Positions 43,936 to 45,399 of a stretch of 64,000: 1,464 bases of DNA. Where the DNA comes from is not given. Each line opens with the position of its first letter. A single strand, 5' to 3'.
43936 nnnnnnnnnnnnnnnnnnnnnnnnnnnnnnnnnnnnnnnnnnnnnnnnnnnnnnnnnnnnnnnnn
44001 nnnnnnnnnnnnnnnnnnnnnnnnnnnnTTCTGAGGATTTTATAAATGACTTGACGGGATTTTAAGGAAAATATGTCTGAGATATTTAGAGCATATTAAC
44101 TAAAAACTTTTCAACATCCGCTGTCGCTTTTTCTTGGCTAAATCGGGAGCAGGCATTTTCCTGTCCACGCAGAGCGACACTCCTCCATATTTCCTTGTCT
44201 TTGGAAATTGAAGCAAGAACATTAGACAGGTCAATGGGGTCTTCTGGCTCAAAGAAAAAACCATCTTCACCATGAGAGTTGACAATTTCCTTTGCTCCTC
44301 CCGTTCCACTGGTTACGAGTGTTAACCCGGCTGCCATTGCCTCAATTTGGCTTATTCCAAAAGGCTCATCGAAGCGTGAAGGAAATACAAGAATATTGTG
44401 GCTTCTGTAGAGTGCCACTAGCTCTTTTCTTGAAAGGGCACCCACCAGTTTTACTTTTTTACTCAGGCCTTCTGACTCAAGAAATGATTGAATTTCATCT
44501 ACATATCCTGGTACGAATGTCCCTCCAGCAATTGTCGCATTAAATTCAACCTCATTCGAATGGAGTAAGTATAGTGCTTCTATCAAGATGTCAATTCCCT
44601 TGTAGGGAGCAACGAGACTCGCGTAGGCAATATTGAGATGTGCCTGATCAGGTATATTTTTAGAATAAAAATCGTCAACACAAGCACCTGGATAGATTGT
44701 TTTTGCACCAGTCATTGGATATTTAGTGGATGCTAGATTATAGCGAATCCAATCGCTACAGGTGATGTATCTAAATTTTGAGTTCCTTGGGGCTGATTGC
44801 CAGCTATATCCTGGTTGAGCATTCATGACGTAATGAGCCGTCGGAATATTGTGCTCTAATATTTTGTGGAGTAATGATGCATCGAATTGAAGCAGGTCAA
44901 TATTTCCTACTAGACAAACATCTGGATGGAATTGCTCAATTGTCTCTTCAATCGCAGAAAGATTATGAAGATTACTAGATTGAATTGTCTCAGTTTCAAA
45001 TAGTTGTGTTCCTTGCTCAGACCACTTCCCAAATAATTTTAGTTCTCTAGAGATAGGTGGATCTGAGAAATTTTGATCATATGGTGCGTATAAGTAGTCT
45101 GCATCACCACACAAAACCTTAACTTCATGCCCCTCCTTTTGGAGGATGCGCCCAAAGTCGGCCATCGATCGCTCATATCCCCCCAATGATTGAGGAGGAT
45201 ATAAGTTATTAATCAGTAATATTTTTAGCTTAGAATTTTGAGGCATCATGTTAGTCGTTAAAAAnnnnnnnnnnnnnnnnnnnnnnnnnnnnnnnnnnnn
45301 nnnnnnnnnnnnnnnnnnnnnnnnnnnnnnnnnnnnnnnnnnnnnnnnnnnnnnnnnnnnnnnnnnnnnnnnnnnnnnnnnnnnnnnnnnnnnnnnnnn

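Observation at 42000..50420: AT-rich, HIP1-free glycosylation island directly downstream of a PilA1-type major pilin gene: candidate pilin O-glycosylation and methylation system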

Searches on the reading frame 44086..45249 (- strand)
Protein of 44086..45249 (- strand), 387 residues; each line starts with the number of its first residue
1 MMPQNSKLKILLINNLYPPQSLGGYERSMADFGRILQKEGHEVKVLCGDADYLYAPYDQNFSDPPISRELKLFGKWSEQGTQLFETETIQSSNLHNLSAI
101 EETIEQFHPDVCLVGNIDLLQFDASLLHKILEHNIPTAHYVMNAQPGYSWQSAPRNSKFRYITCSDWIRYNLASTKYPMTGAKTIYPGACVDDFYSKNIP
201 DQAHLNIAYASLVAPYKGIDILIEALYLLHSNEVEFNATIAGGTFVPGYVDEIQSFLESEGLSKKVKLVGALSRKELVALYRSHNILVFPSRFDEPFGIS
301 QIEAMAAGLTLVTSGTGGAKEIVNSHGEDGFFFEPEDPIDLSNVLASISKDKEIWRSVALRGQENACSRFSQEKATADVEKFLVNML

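Call 5: search_protein_families(library=pfam, proteins=[window:44086-45249:-], max_evalue=0.01)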
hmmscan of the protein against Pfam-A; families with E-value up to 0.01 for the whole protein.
window:44086-45249:- (387 aa): 5 families
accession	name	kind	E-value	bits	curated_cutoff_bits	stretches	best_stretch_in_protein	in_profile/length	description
PF00534.26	Glycos_transf_1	-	1.3e-28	100.1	26.4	1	207-353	18-160/172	Glycosyl transferases group 1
PF13692.12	Glyco_trans_1_4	-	6.2e-24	85.3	27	1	210-349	8-140/142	Glycosyl transferases group 1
PF13439.12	Glyco_transf_4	-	0.00085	19.8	28.5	1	23-174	2-150/170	Glycosyltransferase Family 4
PF13524.12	Glyco_trans_1_2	-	0.0015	18.9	25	1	235-371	14-134/144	Glycosyl transferase-like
PF20706.3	GT4-conflict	-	0.002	17.6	26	1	214-326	209-323/385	Family 4 Glycosyltransferase in conflict systems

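Call 45: search_protein_families(library=ncbifam, proteins=[window:44086-45249:-], max_evalue=0.001)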
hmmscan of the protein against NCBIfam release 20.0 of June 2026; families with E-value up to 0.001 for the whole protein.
window:44086-45249:- (387 aa): 29 families (the best 25 are shown)
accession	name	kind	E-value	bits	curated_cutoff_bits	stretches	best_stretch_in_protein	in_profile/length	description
NF041876.1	EPS_EpsE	equivalog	7.7e-26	91.2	400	1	210-375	220-385/389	exopolysaccharide biosynthesis GT4 family glycosyltransferase EpsE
TIGR03449.1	mycothiol_MshA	equivalog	8.5e-18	64.4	462.5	1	206-381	222-398/406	D-inositol-3-phosphate glycosyltransferase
NF038255.1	exopoly_VpsD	equivalog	4.9e-16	58.6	300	1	199-349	198-348/381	VpsD family glycosyltransferase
TIGR04063.1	stp3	hypoth_equivalog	1.8e-15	56.8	442.05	1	209-363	218-372/397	TIGR04063 family PEP-CTERM/XrtA system glycosyltransferase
NF012028.0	PRK15484.1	subfamily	1.5e-14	53.9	618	1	198-385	188-377/380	lipopolysaccharide N-acetylglucosaminyltransferase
NF038295.1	EPS_HpsP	equivalog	2.1e-14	53.3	550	1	199-373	203-374/388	hormogonium polysaccharide biosynthesis glycosyltransferase HpsP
TIGR03999.1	thiol_BshA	equivalog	4.4e-14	52.2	273.7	1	252-383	243-370/375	N-acetyl-alpha-D-glucosaminyl L-malate synthase BshA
TIGR02149.1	glgA_Coryne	subfamily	6.5e-14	51.9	302.4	1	207-374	207-378/391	glycogen synthase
TIGR02095.1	glgA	subfamily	1.9e-13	49.9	328.45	1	208-364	298-458/477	glycogen/starch synthase, ADP-glucose type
NF046085.1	XrtY_assoc_Gly1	equivalog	3.4e-13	49.2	400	1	200-374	205-372/387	XrtY-associated glycosyltransferase XYAG1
TIGR04047.1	MSMEG_0565_glyc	hypoth_equivalog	2.3e-12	46.7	259.85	1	217-374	206-362/373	MSMEG_0565 family glycosyltransferase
TIGR03088.1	stp2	hypoth_equivalog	6.1e-12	45.2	409.05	1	249-380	240-367/374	TIGR03088 family PEP-CTERM/XrtA system glycosyltransferase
TIGR02472.1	sucr_P_syn_N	equivalog_domain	2.1e-11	43.3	576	1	278-384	331-436/439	sucrose-phosphate synthase, putative, glycosyltransferase domain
NF038229.1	Glyco4_Geo_Pelo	equivalog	8e-11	41.5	400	1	199-383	156-333/338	GPMC system family 4 glycosyltransferase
TIGR04157.1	glyco_rSAM_CFB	subfamily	5.6e-10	38.8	400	1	215-325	238-341/406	TIGR04157 family glycosyltransferase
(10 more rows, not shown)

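Call 47: find_homologous_proteins(query=window:44086-45249:-, max_evalue=1e-20)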
Query window:44086-45249:- (387 aa): 202 proteins with E <= 1e-20 among 4236 candidates; the best 120 are listed.
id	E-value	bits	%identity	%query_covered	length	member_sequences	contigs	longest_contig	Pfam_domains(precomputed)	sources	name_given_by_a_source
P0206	4.8e-241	817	100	93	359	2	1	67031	PF00534.27,PF13692.13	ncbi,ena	-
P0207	2.1e-156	539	59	98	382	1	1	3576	PF00534.27,PF13692.13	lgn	-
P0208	2.1e-133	463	53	100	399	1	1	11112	PF00534.27,PF13524.13,PF13439.13,PF13692.13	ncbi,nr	ncbi:glycosyltransferase family 4 protein [Pseudanabaenaceae cyanobacterium LEGE 13415]|nr:glycosylt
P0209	4.3e-132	459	53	98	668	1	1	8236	PF00534.27,PF05050.20,PF13439.13,PF20706.4,PF13692.13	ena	-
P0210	1.8e-131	457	54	98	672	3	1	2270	PF00534.27,PF05050.20,PF13439.13,PF20706.4,PF13692.13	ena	-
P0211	2.7e-131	456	52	98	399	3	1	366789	PF00534.27,PF13524.13,PF13439.13,PF13692.13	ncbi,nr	ncbi:glycosyltransferase family 4 protein [Cyanobacteria bacterium FACHB-DQ100]|nr:glycosyltransfera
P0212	4.3e-131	455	53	98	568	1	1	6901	PF00534.27,PF13524.13,PF13439.13,PF08241.19,PF13692.13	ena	-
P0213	6.0e-131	455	53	98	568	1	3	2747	PF00534.27,PF13524.13,PF13439.13,PF08241.19,PF13692.13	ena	-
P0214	1.3e-130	454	53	99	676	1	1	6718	PF00534.27,PF05050.20,PF13524.13,PF13439.13,PF20706.4,PF13692.13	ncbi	-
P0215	9.3e-130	451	52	99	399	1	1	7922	PF00534.27,PF13524.13,PF13439.13,PF13692.13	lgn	-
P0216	2.9e-129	449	52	98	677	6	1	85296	PF00534.27,PF05050.20,PF13439.13,PF13692.13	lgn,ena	-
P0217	9.2e-129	448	52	99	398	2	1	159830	PF00534.27,PF13524.13,PF13439.13,PF13692.13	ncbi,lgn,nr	ncbi:MAG: glycosyltransferase family 4 protein [Phormidium tanganyikae FI6-MK23]|nr:glycosyltransfer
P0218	2.3e-128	446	53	98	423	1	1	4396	PF00534.27,PF13524.13,PF13439.13,PF13692.13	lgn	-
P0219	2.6e-128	446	52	98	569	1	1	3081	PF13489.13,PF00534.27,PF13579.13,PF13524.13,PF13439.13,PF08241.19,PF20706.4,PF13692.13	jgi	jgi:glycogen synthase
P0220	5.5e-128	445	53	98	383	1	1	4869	PF00534.27,PF13524.13,PF13439.13,PF20706.4,PF13692.13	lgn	-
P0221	5.7e-128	445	52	98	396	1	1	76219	PF00534.27,PF13524.13,PF13439.13,PF13692.13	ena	-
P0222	3.1e-127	443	52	98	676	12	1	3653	PF00534.27,PF05050.20,PF13439.13,PF13692.13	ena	-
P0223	5.2e-127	442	52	98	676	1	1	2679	PF00534.27,PF05050.20,PF13439.13,PF13692.13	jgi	-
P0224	7.1e-127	442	52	99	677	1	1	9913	PF00534.27,PF05050.20,PF13692.13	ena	-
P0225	1.3e-126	441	52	98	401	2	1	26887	PF00534.27,PF13524.13,PF13439.13,PF13692.13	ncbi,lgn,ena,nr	ncbi:MAG: glycosyltransferase family 4 protein [Leptolyngbya sp. Prado105]|nr:glycosyltransferase fa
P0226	2.7e-126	440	53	98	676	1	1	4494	PF00534.27,PF05050.20,PF13439.13,PF13692.13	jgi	jgi:glycogen(starch) synthase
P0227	9.5e-126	438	52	98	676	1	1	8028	PF00534.27,PF05050.20,PF13439.13,PF13692.13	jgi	jgi:glycogen(starch) synthase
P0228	1.7e-125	437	50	99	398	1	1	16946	PF00534.27,PF13692.13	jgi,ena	jgi:glycosyltransferase involved in cell wall biosynthesis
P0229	3.1e-125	436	52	98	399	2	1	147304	PF00534.27,PF13524.13,PF13439.13,PF13692.13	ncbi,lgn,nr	ncbi:MAG: glycosyltransferase family 4 protein [Plectolyngbya sp. WJT66-NPBG17]|nr:glycosyltransfera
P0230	4.0e-125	436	51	98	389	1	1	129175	PF00534.27,PF13524.13,PF13439.13,PF13692.13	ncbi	ncbi:glycosyltransferase family 4 protein [Phormidesmis priestleyi]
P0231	5.3e-125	435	52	98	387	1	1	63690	PF00534.27,PF13524.13,PF13439.13,PF13692.13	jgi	jgi:glycogen synthase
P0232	6.7e-125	435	52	98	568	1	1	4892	PF00534.27,PF13439.13,PF08241.19,PF13692.13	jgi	jgi:glycogen(starch) synthase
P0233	1.1e-124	434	52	98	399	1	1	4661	PF00534.27,PF13524.13,PF13439.13,PF13692.13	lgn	-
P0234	1.7e-124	434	52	100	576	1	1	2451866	PF00534.27,PF13579.13,PF13524.13,PF13439.13,PF08241.19,PF20706.4,PF13692.13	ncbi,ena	-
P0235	2.6e-124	433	50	99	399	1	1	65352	PF00534.27,PF13524.13,PF13439.13,PF13692.13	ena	-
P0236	2.1e-122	427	51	98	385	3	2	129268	PF00534.27,PF13579.13,PF13524.13,PF13439.13,PF13692.13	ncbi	ncbi:glycosyltransferase family 4 protein [Phormidesmis sp. 146-35]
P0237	2.2e-122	427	52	98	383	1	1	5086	PF00534.27,PF13524.13,PF13439.13,PF20706.4,PF13692.13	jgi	jgi:glycogen synthase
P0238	4.1e-122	426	52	98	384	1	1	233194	PF00534.27,PF13524.13,PF13439.13,PF20706.4,PF13692.13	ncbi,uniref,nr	ncbi:glycosyltransferase family 4 protein [Anabaena catenula]|uniref:Glycosyltransferase family 4 pr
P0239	4.2e-122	426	51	99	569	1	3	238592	PF13489.13,PF00534.27,PF08241.19,PF13692.13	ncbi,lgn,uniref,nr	ncbi:methyltransferase domain-containing protein [Phormidesmis priestleyi ULC007]|uniref:Methyltrans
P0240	9.2e-122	425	51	98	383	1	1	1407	PF00534.27,PF13579.13,PF13524.13,PF13439.13,PF13692.13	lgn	-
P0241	1.2e-121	424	54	99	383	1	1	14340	PF00534.27,PF13439.13,PF13692.13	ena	-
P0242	3.1e-121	423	50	99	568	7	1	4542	PF00534.27,PF13524.13,PF13439.13,PF08241.19,PF13692.13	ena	-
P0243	3.7e-121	423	51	99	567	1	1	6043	PF00534.27,PF13524.13,PF13439.13,PF08241.19,PF13692.13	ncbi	-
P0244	8.2e-121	422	51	98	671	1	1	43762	PF00534.27,PF05050.20,PF13524.13,PF13692.13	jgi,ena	jgi:FkbM family methyltransferase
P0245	9.0e-121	421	51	98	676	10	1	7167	PF00534.27,PF13579.13,PF05050.20,PF13439.13,PF13692.13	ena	-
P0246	1.1e-120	421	50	99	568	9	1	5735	PF00534.27,PF13439.13,PF08241.19,PF13692.13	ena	-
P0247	1.1e-120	421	52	98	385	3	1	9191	PF00534.27,PF13524.13,PF13439.13,PF13692.13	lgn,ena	-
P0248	1.9e-120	420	51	98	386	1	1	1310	PF00534.27,PF13524.13,PF13439.13,PF20706.4,PF13692.13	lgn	-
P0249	2.3e-120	420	50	98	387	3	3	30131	PF00534.27,PF13524.13,PF20706.4,PF13692.13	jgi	jgi:glycosyltransferase involved in cell wall biosynthesis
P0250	2.3e-120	420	52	98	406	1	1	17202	PF00534.27,PF13524.13,PF13439.13,PF20706.4,PF13692.13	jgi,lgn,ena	-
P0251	2.8e-120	420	52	98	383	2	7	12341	PF00534.27,PF13524.13,PF13439.13,PF13692.13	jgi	jgi:glycogen synthase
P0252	3.8e-120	419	50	98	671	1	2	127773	PF00534.27,PF05050.20,PF13524.13,PF13439.13,PF13692.13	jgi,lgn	jgi:FkbM family methyltransferase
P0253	4.3e-120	419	50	99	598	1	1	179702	PF00534.27,PF13524.13,PF13439.13,PF08241.19,PF13692.13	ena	-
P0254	5.2e-120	419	51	98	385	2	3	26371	PF00534.27,PF13524.13,PF13439.13,PF13692.13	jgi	jgi:glycosyltransferase involved in cell wall biosynthesis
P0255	5.4e-120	419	52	96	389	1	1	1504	PF00534.27,PF13524.13,PF13439.13,PF13692.13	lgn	-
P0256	7.3e-120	418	52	98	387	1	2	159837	PF00534.27,PF13524.13,PF13439.13,PF20706.4,PF13692.13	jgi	jgi:glycogen synthase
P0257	1.2e-119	418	51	98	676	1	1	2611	PF00534.27,PF05050.20,PF13524.13,PF13439.13,PF13692.13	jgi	jgi:glycogen(starch) synthase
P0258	1.3e-119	418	50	98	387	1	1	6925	PF00534.27,PF13579.13,PF13524.13,PF13439.13,PF13692.13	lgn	-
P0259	1.8e-119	417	50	98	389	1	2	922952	PF00534.27,PF13524.13,PF13692.13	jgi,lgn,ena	jgi:glycosyltransferase involved in cell wall biosynthesis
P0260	2.3e-119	417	49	98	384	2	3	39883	PF00534.27,PF13524.13,PF13439.13,PF20706.4,PF13692.13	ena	-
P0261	2.5e-119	417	51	97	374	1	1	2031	PF00534.27,PF13524.13,PF13439.13,PF13692.13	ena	-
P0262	3.0e-119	416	52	99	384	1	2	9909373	PF00534.27,PF13524.13,PF13439.13,PF20706.4,PF13692.13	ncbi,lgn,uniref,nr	ncbi:glycosyltransferase-like protein [Calothrix sp. NIES-2100]|uniref:glycosyltransferase family 4 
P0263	3.5e-119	416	51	97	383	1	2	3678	PF00534.27,PF13524.13,PF13439.13,PF13692.13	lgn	-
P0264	4.1e-119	416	50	100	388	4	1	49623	PF00534.27,PF13524.13,PF13439.13,PF13692.13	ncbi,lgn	-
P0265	5.0e-119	416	51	99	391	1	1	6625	PF00534.27,PF13579.13,PF13439.13,PF13692.13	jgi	-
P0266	7.3e-119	415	52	97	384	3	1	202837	PF00534.27,PF13524.13,PF13439.13,PF20706.4,PF13692.13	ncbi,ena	-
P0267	1.0e-118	415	51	99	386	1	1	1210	PF00534.27,PF13524.13,PF13439.13,PF13692.13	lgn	-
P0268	2.1e-118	414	52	98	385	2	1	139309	PF00534.27,PF13524.13,PF13439.13,PF20706.4,PF13692.13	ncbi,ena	-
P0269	2.2e-118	414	50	98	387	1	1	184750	PF00534.27,PF13579.13,PF13524.13,PF13439.13,PF13692.13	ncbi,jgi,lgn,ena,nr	ncbi:MAG: glycosyltransferase family 4 protein [Lyngbya sp. HA4199-MV5]|jgi:glycosyltransferase invo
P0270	2.6e-118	413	52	97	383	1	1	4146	PF00534.27,PF13524.13,PF13439.13,PF13692.13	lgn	-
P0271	3.4e-118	413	51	98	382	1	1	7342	PF00534.27,PF13524.13,PF13439.13,PF13692.13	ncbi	ncbi:MAG: glycosyltransferase family 4 protein [Kovacikia sp.]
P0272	9.9e-118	411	50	98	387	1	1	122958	PF00534.27,PF13579.13,PF13524.13,PF13439.13,PF13692.13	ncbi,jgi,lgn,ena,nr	ncbi:MAG: glycosyltransferase family 4 protein [Stenomitos rutilans HA7619-LM2]|jgi:glycosyltransfer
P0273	1.7e-117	411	51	98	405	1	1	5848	PF00534.27,PF13524.13,PF13439.13,PF13692.13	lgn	-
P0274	1.7e-117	411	51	96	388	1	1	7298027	PF00534.27,PF13524.13,PF13439.13,PF13692.13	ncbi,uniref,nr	ncbi:glycosyltransferase family 4 protein [Kovacikia minuta CCNUW1]|uniref:glycosyltransferase famil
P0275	3.5e-117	410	50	99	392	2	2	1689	PF00534.27,PF13524.13,PF13439.13,PF13692.13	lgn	-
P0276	4.0e-117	409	51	98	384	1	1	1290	PF00534.27,PF13524.13,PF20706.4,PF13692.13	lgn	-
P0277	4.0e-117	409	51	98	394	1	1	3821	PF00534.27,PF13579.13,PF13524.13,PF13439.13,PF13692.13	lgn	-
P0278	5.9e-117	409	50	98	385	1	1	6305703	PF00534.27,PF13524.13,PF13439.13,PF13692.13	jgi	jgi:glycogen(starch) synthase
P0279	1.1e-116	408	51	98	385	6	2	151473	PF00534.27,PF13524.13,PF13439.13,PF13692.13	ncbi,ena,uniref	ncbi:glycosyltransferase family 4 protein [uncultured Nostoc sp.]|uniref:glycosyltransferase family 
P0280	1.5e-116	408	50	97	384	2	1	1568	PF00534.27,PF13524.13,PF13439.13,PF13692.13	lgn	-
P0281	2.8e-116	407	51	99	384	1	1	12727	PF00534.27,PF13439.13,PF13692.13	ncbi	ncbi:MAG: glycosyltransferase family 4 protein [Thermosynechococcaceae cyanobacterium]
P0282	3.1e-116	406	51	98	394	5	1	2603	PF00534.27,PF13524.13,PF13439.13,PF13692.13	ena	-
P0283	4.1e-116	406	51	98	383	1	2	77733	PF00534.27,PF13439.13,PF20706.4,PF13692.13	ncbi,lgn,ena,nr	ncbi:MAG: glycosyltransferase family 4 protein [Calothrix sp. MO_167.B12]|nr:glycosyltransferase fam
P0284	8.2e-116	405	51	95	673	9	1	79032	PF00534.27,PF13579.13,PF05050.20,PF13524.13,PF13439.13,PF13692.13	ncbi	-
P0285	8.6e-116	405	49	98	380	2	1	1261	PF00534.27,PF13524.13,PF13439.13,PF13692.13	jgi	jgi:glycogen synthase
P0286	9.0e-116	405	50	98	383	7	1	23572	PF00534.27,PF13579.13,PF13439.13,PF13692.13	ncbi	-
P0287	1.1e-115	405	49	98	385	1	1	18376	PF00534.27,PF13524.13,PF13692.13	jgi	-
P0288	1.2e-115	405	50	98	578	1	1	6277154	PF00534.27,PF13524.13,PF13439.13,PF08241.19,PF13692.13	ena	-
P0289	1.6e-115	404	48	98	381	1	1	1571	PF00534.27,PF13524.13,PF13439.13,PF13692.13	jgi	jgi:glycosyltransferase involved in cell wall biosynthesis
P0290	1.7e-115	404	55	89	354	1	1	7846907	PF00534.27,PF13439.13,PF13692.13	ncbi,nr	ncbi:hypothetical protein BZZ01_06090 [Nostocales cyanobacterium HT-58-2]|nr:hypothetical protein BZ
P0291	3.5e-115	403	50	99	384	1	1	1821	PF00534.27,PF13524.13,PF13439.13,PF13692.13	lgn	-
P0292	3.9e-115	403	49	98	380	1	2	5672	PF00534.27,PF13439.13,PF13692.13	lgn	-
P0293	5.9e-115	402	49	95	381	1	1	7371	PF00534.27,PF13524.13,PF13439.13,PF13692.13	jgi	jgi:glycogen synthase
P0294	9.2e-115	402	51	99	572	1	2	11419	PF00534.27,PF13524.13,PF13439.13,PF08241.19,PF13692.13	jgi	jgi:glycogen synthase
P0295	1.0e-114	402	48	97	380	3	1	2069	PF00534.27,PF13579.13,PF13524.13,PF13439.13,PF13692.13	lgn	-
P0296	1.6e-114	401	50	98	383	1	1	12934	PF00534.27,PF13524.13,PF13439.13,PF20706.4,PF13692.13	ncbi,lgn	-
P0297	2.0e-114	401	50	98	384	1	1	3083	PF00534.27,PF13524.13,PF13439.13,PF20706.4,PF13692.13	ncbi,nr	ncbi:MAG: glycosyltransferase family 4 protein [Symploca sp. SIO1A3]|nr:glycosyltransferase family 4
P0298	2.3e-114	400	48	98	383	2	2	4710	PF00534.27,PF13524.13,PF13439.13,PF13692.13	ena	-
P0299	3.5e-114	400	50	98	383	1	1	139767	PF00534.27,PF13524.13,PF13439.13,PF13692.13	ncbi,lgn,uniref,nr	ncbi:glycosyltransferase family 4 protein [Aerosakkonema funiforme]|uniref:Glycosyltransferase famil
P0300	4.0e-114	400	49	98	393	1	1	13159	PF00534.27,PF13579.13,PF13524.13,PF13439.13,PF13692.13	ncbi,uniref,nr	ncbi:glycosyltransferase family 4 protein [Leptolyngbya sp. FACHB-36]|uniref:glycosyltransferase fam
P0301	4.1e-114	400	50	98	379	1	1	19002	PF00534.27,PF13579.13,PF13524.13,PF13439.13,PF13692.13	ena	-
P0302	4.3e-114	399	51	97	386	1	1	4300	PF00534.27,PF13579.13,PF13524.13,PF13439.13,PF13692.13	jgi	jgi:glycogen synthase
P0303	4.8e-114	399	48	98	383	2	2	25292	PF00534.27,PF13524.13,PF13439.13,PF13692.13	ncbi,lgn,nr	ncbi:MAG: glycosyltransferase family 4 protein [Cyanobacteria bacterium RU_5_0]|nr:glycosyltransfera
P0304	8.7e-114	398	50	96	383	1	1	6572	PF00534.27,PF13524.13,PF13439.13,PF20706.4,PF13692.13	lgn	-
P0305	1.1e-113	398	50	98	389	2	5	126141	PF00534.27,PF13579.13,PF13524.13,PF13439.13,PF13692.13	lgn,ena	-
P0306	1.6e-113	398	50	98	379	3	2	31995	PF00534.27,PF13524.13,PF13439.13,PF13692.13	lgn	-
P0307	1.7e-113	397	49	98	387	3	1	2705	PF00534.27,PF13439.13,PF20706.4,PF13692.13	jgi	jgi:glycogen synthase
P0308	1.7e-113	397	50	98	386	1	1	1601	PF00534.27,PF13579.13,PF13524.13,PF13439.13,PF13692.13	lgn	-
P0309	1.7e-113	397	50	98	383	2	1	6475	PF00534.27,PF13439.13,PF13692.13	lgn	-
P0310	2.1e-113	397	49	98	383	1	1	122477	PF00534.27,PF13524.13,PF13439.13,PF20706.4,PF13692.13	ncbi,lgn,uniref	ncbi:glycosyltransferase family 4 protein [Aerosakkonemataceae cyanobacterium BLCC-F154]|uniref:Glyc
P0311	2.2e-113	397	50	96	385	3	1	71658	PF00534.27,PF13524.13,PF13439.13,PF13692.13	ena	-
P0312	2.5e-113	397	51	94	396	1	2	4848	PF00534.27,PF13579.13,PF13524.13,PF13439.13,PF13692.13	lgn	-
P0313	3.3e-113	397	48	99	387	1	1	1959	PF00534.27,PF13524.13,PF13439.13,PF13692.13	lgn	-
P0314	4.1e-113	396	48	98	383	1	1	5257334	PF00534.27,PF13524.13,PF13439.13,PF13692.13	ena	-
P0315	4.3e-113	396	50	96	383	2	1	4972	PF00534.27,PF13524.13,PF13439.13,PF13692.13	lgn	-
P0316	4.8e-113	396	49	98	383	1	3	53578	PF00534.27,PF13439.13,PF20706.4,PF13692.13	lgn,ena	-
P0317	4.8e-113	396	50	98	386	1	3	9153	PF00534.27,PF13524.13,PF13439.13,PF13692.13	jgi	jgi:glycogen synthase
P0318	6.0e-113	396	50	98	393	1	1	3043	PF00534.27,PF13579.13,PF13524.13,PF13439.13,PF13692.13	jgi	-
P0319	7.5e-113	395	48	98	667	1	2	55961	PF00534.27,PF13579.13,PF05050.20,PF13524.13,PF13439.13,PF13692.13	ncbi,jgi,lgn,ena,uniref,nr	ncbi:MAG TPA: FkbM family methyltransferase [Leptolyngbyaceae cyanobacterium M33_DOE_097]|uniref:Fkb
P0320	9.6e-113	395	48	98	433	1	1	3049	PF00534.27,PF13579.13,PF13524.13,PF13439.13,PF13692.13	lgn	-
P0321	1.0e-112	395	49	98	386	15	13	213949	PF00534.27,PF13579.13,PF13524.13,PF13439.13,PF13692.13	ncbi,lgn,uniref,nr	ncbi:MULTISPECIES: glycosyltransferase family 4 protein [unclassified Microcoleus]|uniref:glycosyltr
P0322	1.2e-112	395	50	98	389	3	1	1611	PF00534.27,PF13524.13,PF13439.13,PF13692.13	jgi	jgi:glycosyltransferase involved in cell wall biosynthesis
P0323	1.8e-112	394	50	98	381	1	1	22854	PF00534.27,PF13439.13,PF13692.13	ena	-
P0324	2.3e-112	394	48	98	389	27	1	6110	PF00534.27,PF13579.13,PF13524.13,PF13439.13,PF13692.13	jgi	jgi:glycosyltransferase involved in cell wall biosynthesis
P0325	3.2e-112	393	49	98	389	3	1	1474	PF00534.27,PF13579.13,PF13524.13,PF13439.13,PF13692.13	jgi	jgi:glycosyltransferase involved in cell wall biosynthesis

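Call 49: find_encoding_contigs(protein=P0207, flank=10000, max_places=2)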
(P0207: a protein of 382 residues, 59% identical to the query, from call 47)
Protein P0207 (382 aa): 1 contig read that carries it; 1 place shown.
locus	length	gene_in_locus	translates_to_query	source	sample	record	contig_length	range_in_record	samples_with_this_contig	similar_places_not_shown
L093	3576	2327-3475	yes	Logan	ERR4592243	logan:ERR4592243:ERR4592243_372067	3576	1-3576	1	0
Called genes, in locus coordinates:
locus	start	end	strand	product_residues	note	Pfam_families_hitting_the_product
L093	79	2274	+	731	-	PF13844:Glyco_transf_41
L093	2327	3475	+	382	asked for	PF00534:Glycos_transf_1, PF13692:Glyco_trans_1_4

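Call 50: find_encoding_contigs(protein=P0209, flank=10000, max_places=2)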
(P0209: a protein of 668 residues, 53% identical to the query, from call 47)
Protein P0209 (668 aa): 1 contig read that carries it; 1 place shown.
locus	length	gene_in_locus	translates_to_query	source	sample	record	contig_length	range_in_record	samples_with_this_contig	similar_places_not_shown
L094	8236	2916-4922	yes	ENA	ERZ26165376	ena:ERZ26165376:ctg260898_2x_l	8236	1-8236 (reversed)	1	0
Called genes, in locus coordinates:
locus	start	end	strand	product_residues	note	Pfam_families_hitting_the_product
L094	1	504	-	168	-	?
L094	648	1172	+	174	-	-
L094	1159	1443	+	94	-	-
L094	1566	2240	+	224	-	PF01966:HD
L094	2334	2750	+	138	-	PF02410:RsfS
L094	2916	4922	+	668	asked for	PF13439:Glyco_transf_4 (weak), PF20706:GT4-conflict (weak), PF00534:Glycos_transf_1, PF13692:Glyco_trans_1_4, PF05050:Methyltransf_21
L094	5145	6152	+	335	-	PF16734:Pilin_GH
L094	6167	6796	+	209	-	PF00551:Formyl_trans_N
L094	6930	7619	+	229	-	PF02678:Pirin, PF17954:Pirin_C_2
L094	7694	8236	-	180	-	?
